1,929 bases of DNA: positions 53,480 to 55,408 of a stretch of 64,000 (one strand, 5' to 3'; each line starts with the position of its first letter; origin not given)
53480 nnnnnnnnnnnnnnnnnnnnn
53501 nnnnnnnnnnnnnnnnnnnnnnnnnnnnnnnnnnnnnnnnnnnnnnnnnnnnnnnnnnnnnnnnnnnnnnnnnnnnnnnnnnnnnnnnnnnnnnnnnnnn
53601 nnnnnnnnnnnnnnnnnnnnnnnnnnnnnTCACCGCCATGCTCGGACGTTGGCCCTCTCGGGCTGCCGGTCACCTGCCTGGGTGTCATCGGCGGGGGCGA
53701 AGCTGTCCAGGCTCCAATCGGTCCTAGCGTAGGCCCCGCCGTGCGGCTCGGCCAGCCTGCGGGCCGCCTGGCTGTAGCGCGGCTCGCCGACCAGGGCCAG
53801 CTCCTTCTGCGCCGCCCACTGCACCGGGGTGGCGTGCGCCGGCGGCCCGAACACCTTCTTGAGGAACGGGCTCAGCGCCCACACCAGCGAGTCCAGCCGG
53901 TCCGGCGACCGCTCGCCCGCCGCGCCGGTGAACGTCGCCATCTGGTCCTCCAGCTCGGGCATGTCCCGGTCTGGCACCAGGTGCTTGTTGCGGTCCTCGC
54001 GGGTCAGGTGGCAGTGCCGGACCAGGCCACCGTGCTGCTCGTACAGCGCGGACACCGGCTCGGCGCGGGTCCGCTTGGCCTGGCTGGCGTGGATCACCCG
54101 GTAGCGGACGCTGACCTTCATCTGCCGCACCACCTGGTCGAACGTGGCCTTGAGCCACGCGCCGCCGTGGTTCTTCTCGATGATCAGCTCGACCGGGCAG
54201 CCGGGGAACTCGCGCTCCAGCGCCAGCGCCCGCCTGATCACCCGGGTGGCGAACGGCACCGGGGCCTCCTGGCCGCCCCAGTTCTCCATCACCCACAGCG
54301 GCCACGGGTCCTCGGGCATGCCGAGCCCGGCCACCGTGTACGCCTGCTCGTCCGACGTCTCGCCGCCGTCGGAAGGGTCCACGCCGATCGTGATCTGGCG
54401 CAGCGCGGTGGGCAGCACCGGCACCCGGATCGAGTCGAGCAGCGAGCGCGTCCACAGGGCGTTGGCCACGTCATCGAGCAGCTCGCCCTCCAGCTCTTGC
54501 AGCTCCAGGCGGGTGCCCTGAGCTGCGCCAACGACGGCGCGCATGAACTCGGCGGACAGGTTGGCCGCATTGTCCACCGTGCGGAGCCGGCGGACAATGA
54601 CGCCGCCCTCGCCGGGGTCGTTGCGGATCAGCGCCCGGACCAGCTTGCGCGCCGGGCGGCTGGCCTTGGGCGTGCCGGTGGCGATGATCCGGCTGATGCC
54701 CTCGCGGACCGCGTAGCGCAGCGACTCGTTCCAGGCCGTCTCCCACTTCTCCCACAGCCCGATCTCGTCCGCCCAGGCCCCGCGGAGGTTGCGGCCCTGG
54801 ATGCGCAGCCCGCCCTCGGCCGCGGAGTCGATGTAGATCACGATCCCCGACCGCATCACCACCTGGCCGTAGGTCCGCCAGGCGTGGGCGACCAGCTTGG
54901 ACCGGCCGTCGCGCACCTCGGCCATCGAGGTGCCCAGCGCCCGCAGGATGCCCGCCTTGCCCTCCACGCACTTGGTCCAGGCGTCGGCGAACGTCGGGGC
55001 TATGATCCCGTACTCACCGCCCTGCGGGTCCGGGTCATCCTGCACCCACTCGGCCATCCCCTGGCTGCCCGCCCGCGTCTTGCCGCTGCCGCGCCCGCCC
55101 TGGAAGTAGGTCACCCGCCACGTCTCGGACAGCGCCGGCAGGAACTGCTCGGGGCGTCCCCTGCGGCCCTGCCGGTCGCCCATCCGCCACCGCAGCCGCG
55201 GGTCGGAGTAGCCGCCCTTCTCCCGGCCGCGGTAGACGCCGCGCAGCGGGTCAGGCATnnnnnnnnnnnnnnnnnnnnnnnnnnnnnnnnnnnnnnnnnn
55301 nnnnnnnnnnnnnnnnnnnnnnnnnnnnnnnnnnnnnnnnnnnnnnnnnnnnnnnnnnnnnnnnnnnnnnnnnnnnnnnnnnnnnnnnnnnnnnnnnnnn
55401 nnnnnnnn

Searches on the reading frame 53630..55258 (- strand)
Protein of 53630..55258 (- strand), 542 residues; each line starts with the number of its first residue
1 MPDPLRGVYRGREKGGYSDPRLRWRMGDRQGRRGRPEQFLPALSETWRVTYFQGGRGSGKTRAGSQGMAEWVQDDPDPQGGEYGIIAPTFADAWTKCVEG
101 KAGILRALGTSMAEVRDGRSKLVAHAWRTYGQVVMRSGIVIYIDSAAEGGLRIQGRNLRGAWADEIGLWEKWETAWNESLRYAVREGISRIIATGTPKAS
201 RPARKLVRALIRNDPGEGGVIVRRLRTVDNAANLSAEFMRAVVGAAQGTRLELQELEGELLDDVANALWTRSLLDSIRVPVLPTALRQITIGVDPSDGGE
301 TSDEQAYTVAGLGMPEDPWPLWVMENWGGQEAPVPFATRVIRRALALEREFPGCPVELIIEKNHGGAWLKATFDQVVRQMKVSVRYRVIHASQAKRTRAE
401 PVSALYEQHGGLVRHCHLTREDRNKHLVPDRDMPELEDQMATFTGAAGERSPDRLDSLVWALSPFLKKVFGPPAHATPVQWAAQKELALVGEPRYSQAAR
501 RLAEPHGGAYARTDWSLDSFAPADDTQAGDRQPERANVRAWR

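Call 52: search_dna_similar(query=window:53630-55258:-, collection=phages, mode=protein, max_rows=12)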
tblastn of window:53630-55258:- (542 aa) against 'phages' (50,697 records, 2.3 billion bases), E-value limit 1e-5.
Records with a match: 139; places in all: 142; records where one place covers at least 80% of the query: 44.
Best place of each record, by identity: <60% 139.
By first word of the organism name: Microbacterium 50; Arthrobacter 18; Gordonia 13; Caulobacter 6; Escherichia 6; Salinibacter 5; Pseudomonas 5; Bacteriophage 4; Streptomyces 3; Dinoroseobacter 3; and 17 more.
By host as written in the record: Microbacterium foliorum NRRL B-24224 31; Microbacterium foliorum NRRL B-24224 SEA 12; Gordonia terrae 3612 10; - 8; Arthrobacter globiformis B-2979 8; Microbacterium paraoxydans NRRL B-14843 5; Escherichia coli K-12 5; Arthrobacter sp. ATCC 21022 4; and 39 more.
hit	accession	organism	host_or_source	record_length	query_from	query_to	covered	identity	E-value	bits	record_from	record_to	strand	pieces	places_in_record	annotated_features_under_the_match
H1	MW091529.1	Bacteriophage sp. 103231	sewage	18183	47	466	77%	34.6%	1e-32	139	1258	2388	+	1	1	DNA-packaging protein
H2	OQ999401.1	Actinomycetia phage DSL-LC01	Actinomycetia bacterium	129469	34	468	80%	32.9%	9e-35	145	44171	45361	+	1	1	terminase large subunit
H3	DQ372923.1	Streptomyces phage mu1/6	Streptomyces aureofaciens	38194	36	471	80%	32.7%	1e-23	111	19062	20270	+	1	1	terminase large subunit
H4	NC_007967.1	Streptomyces phage mu1/6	Streptomyces aureofaciens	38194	36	471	80%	32.7%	1e-23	111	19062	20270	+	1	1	terminase large subunit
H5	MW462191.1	Bacteriophage sp.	freshwater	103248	33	468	80%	32.4%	4e-31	135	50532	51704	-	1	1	terminase protein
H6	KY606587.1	Dinoroseobacter phage vB_DshS-R5C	Dinoroseobacter shibae DFL12T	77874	35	472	81%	32.2%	2e-31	135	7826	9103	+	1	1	large packaging protein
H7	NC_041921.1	Dinoroseobacter phage vB_DshS-R5C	Dinoroseobacter shibae DFL12T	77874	35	472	81%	32.2%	2e-31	135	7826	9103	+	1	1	terminase large subunit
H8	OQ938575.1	Streptomyces phage OnionKnight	Streptomyces lividans JI 1326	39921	36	466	80%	31.7%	5e-27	122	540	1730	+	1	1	2: terminase large subunit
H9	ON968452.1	Pseudanabaena phage Pan1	Pseudanabaena sp.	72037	34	466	80%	31.5%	4e-34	144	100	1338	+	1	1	terminase large subunit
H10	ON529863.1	Brevundimonas phage vB_BpoS-Polewnik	Brevundimonas pondensis LVF1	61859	34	466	80%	31.3%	3e-34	144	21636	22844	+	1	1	terminase large subunit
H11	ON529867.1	Brevundimonas phage vB_BpoS-Strzyga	Brevundimonas pondensis LVF1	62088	34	466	80%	31.1%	2e-33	141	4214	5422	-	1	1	terminase large subunit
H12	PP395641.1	Microcystis phage Mae-JY09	Microcystis aeruginosa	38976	47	460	76%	31.3%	3e-31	135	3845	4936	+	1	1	terminase large subunit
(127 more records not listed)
